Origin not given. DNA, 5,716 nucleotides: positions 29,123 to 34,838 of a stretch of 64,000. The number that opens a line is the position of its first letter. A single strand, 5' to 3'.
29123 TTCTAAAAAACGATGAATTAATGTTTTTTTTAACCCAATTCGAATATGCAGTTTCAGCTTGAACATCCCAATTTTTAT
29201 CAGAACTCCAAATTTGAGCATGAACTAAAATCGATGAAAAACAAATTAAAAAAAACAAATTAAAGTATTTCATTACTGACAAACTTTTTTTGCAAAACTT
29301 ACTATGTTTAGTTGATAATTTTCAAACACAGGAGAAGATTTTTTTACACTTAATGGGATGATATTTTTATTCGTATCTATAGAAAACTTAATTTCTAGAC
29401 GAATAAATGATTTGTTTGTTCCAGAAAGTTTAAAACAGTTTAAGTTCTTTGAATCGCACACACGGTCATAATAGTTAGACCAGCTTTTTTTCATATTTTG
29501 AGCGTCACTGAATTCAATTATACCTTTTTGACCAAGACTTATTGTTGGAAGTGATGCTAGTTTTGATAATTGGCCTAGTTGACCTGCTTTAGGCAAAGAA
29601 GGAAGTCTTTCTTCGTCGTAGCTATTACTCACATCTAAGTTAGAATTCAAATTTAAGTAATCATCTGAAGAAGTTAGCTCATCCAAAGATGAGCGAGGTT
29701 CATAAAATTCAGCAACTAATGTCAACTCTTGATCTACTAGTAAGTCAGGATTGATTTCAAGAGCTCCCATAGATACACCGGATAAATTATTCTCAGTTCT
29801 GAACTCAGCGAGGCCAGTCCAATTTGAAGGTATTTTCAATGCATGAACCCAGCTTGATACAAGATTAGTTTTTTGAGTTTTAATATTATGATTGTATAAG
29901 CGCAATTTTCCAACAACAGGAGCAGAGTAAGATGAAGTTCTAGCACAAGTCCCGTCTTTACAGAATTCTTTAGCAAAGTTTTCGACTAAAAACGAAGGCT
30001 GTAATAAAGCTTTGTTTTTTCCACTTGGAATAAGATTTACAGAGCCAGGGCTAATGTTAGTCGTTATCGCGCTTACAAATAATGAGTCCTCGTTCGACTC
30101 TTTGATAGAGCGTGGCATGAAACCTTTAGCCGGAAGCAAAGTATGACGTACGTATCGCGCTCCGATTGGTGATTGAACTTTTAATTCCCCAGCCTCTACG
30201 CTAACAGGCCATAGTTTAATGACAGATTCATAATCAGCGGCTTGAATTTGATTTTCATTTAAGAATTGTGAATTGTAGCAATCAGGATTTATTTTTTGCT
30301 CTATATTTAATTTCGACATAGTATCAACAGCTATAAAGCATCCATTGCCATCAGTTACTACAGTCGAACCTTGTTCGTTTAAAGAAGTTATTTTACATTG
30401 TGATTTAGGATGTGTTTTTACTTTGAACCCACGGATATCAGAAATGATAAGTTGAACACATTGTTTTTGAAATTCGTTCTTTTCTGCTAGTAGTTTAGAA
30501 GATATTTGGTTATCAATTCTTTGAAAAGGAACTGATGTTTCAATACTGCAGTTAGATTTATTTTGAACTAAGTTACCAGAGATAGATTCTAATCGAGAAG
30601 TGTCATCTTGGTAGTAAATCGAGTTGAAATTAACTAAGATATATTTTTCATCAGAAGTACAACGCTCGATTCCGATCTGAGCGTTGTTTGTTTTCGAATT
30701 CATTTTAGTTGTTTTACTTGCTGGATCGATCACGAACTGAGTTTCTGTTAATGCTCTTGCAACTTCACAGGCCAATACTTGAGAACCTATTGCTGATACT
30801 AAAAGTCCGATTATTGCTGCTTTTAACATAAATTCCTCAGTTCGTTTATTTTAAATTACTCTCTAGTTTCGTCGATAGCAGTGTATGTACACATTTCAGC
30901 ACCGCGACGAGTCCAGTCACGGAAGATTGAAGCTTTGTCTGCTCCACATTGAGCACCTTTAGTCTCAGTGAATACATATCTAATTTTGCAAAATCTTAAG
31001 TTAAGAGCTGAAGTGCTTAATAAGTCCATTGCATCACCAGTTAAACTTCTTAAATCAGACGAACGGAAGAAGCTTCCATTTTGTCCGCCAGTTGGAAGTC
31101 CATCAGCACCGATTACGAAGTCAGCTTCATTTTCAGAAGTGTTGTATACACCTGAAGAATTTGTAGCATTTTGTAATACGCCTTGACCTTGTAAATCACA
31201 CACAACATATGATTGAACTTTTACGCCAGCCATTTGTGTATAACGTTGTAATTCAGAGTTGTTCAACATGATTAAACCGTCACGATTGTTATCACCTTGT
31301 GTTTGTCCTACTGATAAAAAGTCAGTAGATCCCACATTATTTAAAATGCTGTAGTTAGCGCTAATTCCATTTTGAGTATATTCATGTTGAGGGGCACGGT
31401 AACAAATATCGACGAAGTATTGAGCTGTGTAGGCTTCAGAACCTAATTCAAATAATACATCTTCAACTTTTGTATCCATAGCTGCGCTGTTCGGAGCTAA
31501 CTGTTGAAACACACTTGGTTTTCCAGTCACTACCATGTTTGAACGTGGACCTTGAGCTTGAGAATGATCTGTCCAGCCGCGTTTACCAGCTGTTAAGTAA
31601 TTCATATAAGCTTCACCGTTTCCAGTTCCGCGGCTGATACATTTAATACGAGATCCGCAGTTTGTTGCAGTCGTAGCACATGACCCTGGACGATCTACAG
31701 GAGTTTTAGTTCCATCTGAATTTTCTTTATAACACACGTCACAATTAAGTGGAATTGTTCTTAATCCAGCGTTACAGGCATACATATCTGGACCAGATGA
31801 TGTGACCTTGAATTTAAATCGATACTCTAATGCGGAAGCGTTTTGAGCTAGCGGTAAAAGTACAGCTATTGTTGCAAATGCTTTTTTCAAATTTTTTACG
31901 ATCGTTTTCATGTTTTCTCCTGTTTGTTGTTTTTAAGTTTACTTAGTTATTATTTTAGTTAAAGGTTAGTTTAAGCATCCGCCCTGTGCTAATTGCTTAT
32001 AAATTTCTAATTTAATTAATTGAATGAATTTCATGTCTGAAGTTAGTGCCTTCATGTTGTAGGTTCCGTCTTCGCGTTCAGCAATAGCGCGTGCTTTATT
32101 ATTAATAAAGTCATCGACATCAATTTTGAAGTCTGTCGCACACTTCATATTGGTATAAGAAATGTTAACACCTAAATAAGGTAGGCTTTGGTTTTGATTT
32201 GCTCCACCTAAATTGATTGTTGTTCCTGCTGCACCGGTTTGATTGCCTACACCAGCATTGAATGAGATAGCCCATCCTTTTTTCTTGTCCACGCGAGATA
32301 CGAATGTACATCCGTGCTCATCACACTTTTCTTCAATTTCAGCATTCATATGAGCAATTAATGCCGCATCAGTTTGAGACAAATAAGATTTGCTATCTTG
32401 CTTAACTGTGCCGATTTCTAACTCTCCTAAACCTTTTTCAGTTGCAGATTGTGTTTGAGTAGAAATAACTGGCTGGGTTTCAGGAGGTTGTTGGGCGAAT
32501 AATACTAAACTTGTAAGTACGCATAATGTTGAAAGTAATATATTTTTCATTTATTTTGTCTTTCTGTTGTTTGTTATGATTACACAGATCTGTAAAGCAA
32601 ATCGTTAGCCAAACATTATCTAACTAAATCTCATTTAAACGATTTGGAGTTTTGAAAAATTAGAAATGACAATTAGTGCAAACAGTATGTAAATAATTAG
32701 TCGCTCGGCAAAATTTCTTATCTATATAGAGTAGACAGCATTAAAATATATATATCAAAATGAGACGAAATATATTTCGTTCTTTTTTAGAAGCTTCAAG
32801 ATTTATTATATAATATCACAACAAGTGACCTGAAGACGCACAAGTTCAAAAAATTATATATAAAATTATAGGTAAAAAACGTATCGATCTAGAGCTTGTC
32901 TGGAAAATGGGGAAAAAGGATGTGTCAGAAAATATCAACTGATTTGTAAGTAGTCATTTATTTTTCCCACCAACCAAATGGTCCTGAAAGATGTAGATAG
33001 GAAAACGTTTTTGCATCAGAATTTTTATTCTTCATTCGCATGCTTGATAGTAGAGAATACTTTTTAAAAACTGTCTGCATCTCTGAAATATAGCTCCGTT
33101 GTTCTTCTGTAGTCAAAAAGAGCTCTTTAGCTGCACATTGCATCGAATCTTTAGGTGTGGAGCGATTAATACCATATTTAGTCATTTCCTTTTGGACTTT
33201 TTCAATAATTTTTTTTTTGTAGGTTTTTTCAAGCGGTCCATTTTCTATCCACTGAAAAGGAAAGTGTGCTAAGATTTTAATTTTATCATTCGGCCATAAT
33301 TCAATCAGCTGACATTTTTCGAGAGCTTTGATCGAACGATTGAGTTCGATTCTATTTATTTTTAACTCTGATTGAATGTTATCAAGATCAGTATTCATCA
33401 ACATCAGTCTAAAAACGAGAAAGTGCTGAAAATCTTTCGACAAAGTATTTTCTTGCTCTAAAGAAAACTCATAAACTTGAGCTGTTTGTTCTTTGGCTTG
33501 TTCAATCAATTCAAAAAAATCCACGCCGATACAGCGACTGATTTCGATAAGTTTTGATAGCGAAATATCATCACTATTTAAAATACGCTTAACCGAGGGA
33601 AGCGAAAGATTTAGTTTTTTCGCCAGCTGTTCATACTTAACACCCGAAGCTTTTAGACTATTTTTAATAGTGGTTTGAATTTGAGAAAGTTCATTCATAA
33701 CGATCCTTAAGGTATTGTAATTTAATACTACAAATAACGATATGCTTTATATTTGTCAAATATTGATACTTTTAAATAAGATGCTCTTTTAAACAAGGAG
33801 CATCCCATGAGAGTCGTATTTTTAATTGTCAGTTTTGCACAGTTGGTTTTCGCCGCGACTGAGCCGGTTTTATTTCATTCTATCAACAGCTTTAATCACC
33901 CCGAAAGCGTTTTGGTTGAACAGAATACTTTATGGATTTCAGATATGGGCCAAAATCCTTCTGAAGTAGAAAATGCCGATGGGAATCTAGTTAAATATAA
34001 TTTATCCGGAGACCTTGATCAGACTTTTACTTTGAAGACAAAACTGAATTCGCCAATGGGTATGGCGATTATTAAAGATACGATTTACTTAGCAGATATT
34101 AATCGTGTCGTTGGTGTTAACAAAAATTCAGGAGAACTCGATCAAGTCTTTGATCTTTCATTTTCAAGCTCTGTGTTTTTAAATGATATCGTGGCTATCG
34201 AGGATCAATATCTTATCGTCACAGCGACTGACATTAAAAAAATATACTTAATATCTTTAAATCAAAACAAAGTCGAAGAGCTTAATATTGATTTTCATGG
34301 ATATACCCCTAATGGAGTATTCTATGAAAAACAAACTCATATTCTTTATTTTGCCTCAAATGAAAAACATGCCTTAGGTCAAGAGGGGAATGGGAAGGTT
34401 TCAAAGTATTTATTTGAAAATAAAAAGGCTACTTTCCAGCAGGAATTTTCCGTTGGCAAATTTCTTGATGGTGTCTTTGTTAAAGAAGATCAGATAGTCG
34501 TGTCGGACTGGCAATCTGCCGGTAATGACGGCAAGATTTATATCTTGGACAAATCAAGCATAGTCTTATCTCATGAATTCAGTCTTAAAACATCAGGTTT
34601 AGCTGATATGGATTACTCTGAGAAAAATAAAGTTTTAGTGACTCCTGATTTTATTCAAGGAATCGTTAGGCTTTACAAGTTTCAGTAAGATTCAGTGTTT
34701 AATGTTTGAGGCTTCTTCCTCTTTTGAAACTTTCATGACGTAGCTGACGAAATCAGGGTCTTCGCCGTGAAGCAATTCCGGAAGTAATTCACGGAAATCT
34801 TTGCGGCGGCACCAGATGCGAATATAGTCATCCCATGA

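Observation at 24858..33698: Orphan operon of six consecutive signal-peptide, Cys-rich proteins with an upstream HTH regulator, right after tRNA-Phe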

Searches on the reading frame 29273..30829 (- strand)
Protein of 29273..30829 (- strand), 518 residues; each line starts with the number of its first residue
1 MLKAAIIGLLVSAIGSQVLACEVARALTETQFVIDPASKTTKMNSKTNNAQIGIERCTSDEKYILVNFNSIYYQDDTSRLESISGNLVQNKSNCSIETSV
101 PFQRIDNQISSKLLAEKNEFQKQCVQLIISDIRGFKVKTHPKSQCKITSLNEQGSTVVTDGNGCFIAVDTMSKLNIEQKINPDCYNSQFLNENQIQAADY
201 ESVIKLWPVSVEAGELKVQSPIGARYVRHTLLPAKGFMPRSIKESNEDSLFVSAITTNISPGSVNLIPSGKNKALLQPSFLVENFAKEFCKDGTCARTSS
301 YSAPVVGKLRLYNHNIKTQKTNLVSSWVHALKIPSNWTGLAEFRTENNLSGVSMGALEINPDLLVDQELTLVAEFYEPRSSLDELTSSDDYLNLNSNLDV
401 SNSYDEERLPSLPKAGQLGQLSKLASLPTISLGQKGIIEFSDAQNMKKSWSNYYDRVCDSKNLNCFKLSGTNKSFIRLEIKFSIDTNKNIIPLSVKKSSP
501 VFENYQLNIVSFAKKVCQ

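Call 4: search_protein_families(library=pfam, proteins=[window:29273-30829:-], max_evalue=1)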
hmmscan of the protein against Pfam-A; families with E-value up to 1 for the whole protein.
window:29273-30829:- (518 aa): 0 families

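Call 5: search_protein_families(library=ncbifam, proteins=[window:29273-30829:-], max_evalue=1)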
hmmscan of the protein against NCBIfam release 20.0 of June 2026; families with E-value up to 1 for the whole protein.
window:29273-30829:- (518 aa): 1 family
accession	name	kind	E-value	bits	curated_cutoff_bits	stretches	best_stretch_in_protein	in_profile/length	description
TIGR02690.1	resist_ArsH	equivalog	0.17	11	292.25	1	418-460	152-192/219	arsenical resistance protein ArsH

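Call 6: search_protein_families(library=phrogs, proteins=[window:29273-30829:-], max_evalue=0.1)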
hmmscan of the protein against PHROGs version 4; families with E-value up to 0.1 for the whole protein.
window:29273-30829:- (518 aa): 0 families

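Call 40: search_solved_structures(query=A4, max_evalue=10)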
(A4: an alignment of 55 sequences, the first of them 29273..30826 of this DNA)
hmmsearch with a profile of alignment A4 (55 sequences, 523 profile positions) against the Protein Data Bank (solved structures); distinct sequences matched with E-value up to 10: 1.
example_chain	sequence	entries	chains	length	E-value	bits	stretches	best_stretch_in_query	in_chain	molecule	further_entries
5t58_B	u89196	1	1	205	0.0083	18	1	354-448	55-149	KLLA0E05809p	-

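Call 98: search_protein_families(library=pfam, alignment_id=A4, max_evalue=0.1)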
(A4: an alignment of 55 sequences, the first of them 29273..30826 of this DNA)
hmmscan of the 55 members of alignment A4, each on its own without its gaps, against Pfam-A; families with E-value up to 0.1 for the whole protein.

A. member 1, window:29273-30826:- (517 aa): 0 families

B. families by the number of members that match (of 55 scanned): 10 families
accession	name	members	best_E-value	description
PF08562.15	Crisp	2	0.021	Crisp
PF02390.23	Methyltransf_4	2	0.038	Putative methyltransferase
PF06652.17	Methuselah_N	1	0.01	Methuselah N-terminus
PF00394.28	Cu-oxidase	1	0.024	Multicopper oxidase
PF20939.2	MsrA_helical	1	0.036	Selenoprotein methionine sulfoxide reductase A, helical domain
PF16720.10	Albumin_I_a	1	0.039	Albumin I chain a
PF23034.1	DUF7035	1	0.04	Domain of unknown function (DUF7035)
PF17456.7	TcpS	1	0.061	Toxin-coregulated pilus protein S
PF04726.19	Microvir_J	1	0.074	Microvirus J protein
PF10836.13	DUF2574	1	0.087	Protein of unknown function (DUF2574)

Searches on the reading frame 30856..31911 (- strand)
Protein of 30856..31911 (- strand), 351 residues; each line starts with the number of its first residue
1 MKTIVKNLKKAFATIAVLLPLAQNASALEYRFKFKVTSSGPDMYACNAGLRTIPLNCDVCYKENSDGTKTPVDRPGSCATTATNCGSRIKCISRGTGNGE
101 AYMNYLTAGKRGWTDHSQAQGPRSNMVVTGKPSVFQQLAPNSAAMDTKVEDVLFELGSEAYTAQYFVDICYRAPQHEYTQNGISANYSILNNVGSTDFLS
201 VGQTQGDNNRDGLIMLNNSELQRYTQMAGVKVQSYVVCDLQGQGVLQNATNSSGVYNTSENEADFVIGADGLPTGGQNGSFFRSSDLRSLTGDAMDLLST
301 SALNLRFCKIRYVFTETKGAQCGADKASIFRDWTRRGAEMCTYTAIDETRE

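Call 4: search_protein_families(library=pfam, proteins=[window:30856-31911:-], max_evalue=1)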
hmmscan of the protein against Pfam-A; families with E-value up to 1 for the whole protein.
window:30856-31911:- (351 aa): 0 families

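Call 5: search_protein_families(library=ncbifam, proteins=[window:30856-31911:-], max_evalue=1)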
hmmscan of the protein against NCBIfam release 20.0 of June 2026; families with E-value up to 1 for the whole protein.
window:30856-31911:- (351 aa): 1 family
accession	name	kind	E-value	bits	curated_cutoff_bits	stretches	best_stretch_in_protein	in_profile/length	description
NF040554.1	mini_HHHH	equivalog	0.14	12.4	40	1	1-25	1-26/45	HHHH-motif protein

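Call 6: search_protein_families(library=phrogs, proteins=[window:30856-31911:-], max_evalue=0.1)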
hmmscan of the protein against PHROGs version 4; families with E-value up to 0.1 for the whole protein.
window:30856-31911:- (351 aa): 0 families

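Call 8: search_solved_structures(query=window:30856-31911:-, max_evalue=1)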
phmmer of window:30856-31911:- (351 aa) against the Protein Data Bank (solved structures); distinct sequences matched with E-value up to 1: 0.

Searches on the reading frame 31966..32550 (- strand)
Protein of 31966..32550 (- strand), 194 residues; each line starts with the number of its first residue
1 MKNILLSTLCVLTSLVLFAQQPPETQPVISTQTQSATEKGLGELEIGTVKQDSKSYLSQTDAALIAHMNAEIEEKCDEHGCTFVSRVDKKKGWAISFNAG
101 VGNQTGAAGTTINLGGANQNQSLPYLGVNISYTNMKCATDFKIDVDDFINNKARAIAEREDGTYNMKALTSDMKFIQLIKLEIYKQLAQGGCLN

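Call 4: search_protein_families(library=pfam, proteins=[window:31966-32550:-], max_evalue=1)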
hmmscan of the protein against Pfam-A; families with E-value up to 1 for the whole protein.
window:31966-32550:- (194 aa): 0 families

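Call 5: search_protein_families(library=ncbifam, proteins=[window:31966-32550:-], max_evalue=1)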
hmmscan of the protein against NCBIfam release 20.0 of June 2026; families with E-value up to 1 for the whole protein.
window:31966-32550:- (194 aa): 0 families

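Call 6: search_protein_families(library=phrogs, proteins=[window:31966-32550:-], max_evalue=0.1)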
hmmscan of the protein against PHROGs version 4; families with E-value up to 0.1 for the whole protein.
window:31966-32550:- (194 aa): 0 families

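Call 100: search_protein_families(library=pfam, alignment_id=A6, max_evalue=0.1)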
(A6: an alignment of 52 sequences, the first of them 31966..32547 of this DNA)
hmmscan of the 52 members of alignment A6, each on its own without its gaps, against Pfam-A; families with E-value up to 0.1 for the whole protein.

A. member 1, window:31966-32547:- (193 aa): 0 families

B. families by the number of members that match (of 52 scanned): 7 families
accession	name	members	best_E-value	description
PF08848.17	DUF1818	1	0.015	Domain of unknown function (DUF1818)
PF17730.6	Centro_C10orf90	1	0.017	Centrosomal C10orf90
PF14064.11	HmuY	1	0.039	HmuY protein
PF16524.11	RisS_PPD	1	0.039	Periplasmic domain of Sensor histidine kinase RisS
PF03724.22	META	1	0.041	META domain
PF16406.10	DUF5014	1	0.07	Domain of unknown function (DUF5014)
PF18843.6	LPD28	1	0.093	Large polyvalent protein associated domain 28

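Call 102: search_solved_structures(query=A6, max_evalue=10)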
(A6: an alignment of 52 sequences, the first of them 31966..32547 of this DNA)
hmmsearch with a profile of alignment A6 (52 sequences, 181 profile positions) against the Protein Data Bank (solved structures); distinct sequences matched with E-value up to 10: 0.

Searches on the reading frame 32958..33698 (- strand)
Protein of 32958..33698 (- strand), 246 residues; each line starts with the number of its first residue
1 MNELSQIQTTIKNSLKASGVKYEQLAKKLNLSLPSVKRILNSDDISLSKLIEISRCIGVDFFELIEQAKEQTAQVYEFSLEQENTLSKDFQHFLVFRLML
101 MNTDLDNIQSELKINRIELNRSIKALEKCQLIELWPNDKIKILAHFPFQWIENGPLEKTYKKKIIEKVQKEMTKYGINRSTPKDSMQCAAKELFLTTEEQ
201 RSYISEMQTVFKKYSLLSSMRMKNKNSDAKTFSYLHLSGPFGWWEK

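Call 4: search_protein_families(library=pfam, proteins=[window:32958-33698:-], max_evalue=1)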
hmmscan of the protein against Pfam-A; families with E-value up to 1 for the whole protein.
window:32958-33698:- (246 aa): 17 families
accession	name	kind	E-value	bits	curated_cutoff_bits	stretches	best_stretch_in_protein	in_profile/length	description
PF01381.28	HTH_3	-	8.2e-07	29.4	23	1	11-64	1-55/55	Helix-turn-helix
PF13443.12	HTH_26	-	0.00014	22.4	22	1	11-66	2-59/63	Cro/C1-type HTH DNA-binding domain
PF13412.12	HTH_24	-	0.0017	18.3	21.9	1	18-41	16-39/48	Winged helix-turn-helix DNA-binding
PF13744.12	HTH_37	-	0.0059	16.8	27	1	6-58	18-72/80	Helix-turn-helix domain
PF10078.15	DUF2316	-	0.03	15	26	1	7-47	11-51/89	Uncharacterized protein conserved in bacteria (DUF2316)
PF20075.5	DUF6471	-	0.034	14.5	26.8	1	7-30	5-28/65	Domain of unknown function (DUF6471)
PF03574.21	Peptidase_S48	-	0.038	14.5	27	0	59-103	100-142/149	Peptidase family S48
PF13545.12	HTH_Crp_2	-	0.051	14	27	0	112-143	32-62/70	Crp-like helix-turn-helix domain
PF13730.12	HTH_36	-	0.054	13.7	25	0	21-41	27-47/55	Helix-turn-helix domain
PF02002.24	TFIIE_alpha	-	0.072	13.4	22.9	0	16-42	24-50/105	TFIIE alpha subunit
PF01047.28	MarR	-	0.085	13.2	24.6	0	21-40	19-38/59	MarR family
PF16856.10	CDC4_D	-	0.088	13.1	27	0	3-16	37-50/51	Cell division control protein 4 dimerisation domain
PF13384.12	HTH_23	-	0.096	13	24.6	1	17-41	15-39/50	Homeodomain-like domain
PF22982.3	WHD_HRQ1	-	0.11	14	27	1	185-212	12-33/70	ATP-dependent helicase HRQ1, winged helix domain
PF14827.12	dCache_3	-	0.18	11.8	25.7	0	2-51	6-55/239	Double sensory domain of two-component sensor kinase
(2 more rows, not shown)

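Call 5: search_protein_families(library=ncbifam, proteins=[window:32958-33698:-], max_evalue=1)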
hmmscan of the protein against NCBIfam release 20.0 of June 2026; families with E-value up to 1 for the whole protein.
window:32958-33698:- (246 aa): 5 families
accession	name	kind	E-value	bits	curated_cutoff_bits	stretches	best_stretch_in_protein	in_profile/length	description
NF007243.0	PRK09685.1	equivalog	0.0037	16.7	199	1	2-55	198-251/303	transcriptional regulator FeaR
NF049968.1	QhpR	equivalog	0.0038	16.4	250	1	5-56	188-239/284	AraC-like transcriptional regulator QhpR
NF053606.1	Sta1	subfamily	0.0072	16.4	80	1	100-133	30-65/100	Sta1 family transcriptional regulator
TIGR04111.1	BcepMu_gp16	hypoth_equivalog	0.043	13.7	34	1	10-43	4-37/55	phage-associated protein, BcepMu gp16 family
NF040939.2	trans_reg_lrs14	equivalog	0.056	13.5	90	1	96-133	28-67/103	Lrs14 family HTH-type transcriptional regulator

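Call 6: search_protein_families(library=phrogs, proteins=[window:32958-33698:-], max_evalue=0.1)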
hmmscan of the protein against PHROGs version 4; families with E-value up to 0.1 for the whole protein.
window:32958-33698:- (246 aa): 11 families
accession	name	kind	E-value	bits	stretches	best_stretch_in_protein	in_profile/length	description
phrog_4583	-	transcription regulation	6.2e-08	33.6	1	6-73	10-78/81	transcriptional repressor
phrog_1373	-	transcription regulation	0.00011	23.3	1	7-74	64-132/166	transcriptional regulator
phrog_3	-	transcription regulation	0.00047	21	1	7-102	89-185/430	transcriptional repressor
phrog_2339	-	DNA, RNA and nucleotide metabolism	0.001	20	1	5-61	24-82/98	HTH DNA binding protein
phrog_8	-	transcription regulation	0.0011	19.5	1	9-171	161-294/346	transcriptional regulator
phrog_125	-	DNA, RNA and nucleotide metabolism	0.0051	17.4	0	11-48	172-208/254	DNA invertase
phrog_28994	-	unknown function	0.018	16.3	0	52-81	88-117/126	-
phrog_12815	-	unknown function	0.029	15.2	1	23-97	61-135/144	-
phrog_4779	-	transcription regulation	0.038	15.5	0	9-46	5-42/98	transcriptional regulator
phrog_3642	-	DNA, RNA and nucleotide metabolism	0.049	14.6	0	21-44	23-46/79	HTH DNA binding protein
phrog_769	-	transcription regulation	0.051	14.6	0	9-43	14-48/89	transcriptional repressor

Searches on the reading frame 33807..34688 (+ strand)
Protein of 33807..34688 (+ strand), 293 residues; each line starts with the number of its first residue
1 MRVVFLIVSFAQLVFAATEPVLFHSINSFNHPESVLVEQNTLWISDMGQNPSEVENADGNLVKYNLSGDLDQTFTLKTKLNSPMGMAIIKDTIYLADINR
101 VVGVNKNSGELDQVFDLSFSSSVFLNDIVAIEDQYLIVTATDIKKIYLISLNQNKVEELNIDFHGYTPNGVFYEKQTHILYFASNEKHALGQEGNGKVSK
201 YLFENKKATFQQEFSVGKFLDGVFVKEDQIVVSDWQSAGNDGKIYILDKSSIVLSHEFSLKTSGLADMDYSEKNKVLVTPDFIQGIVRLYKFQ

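Call 4: search_protein_families(library=pfam, proteins=[window:33807-34688:+], max_evalue=1)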
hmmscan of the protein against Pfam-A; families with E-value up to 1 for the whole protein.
window:33807-34688:+ (293 aa): 1 family
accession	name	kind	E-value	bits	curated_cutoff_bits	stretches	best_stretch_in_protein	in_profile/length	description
PF17164.10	DUF5122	-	0.099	13.4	27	1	58-74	20-36/36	Domain of unknown function (DUF5122) beta-propeller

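Call 5: search_protein_families(library=ncbifam, proteins=[window:33807-34688:+], max_evalue=1)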
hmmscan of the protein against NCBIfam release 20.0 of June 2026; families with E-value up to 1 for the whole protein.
window:33807-34688:+ (293 aa): 4 families
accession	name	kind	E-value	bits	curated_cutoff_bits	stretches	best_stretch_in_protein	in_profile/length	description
TIGR03118.1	PEPCTERM_chp_1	hypoth_equivalog_domain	0.0019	17.2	79.95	1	56-93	219-256/336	TIGR03118 family protein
NF037948.1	signal_int_SinM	equivalog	0.059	12.7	250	1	27-116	86-174/387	signal integration modulator SinM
NF047539.1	XAC2610_fam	domain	0.073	13.6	35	1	193-254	23-86/89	XAC2610-related protein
NF053768.1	CIS12_fam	equivalog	0.21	10.2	860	1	56-143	105-189/715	CIS12 family contractile injection system protein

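Call 6: search_protein_families(library=phrogs, proteins=[window:33807-34688:+], max_evalue=0.1)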
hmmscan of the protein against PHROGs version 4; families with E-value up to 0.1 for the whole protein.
window:33807-34688:+ (293 aa): 2 families
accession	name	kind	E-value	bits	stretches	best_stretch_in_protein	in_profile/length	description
phrog_22523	-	unknown function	0.013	15.7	1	27-99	156-222/309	-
phrog_29014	-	unknown function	0.052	14.8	0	231-274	24-68/106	-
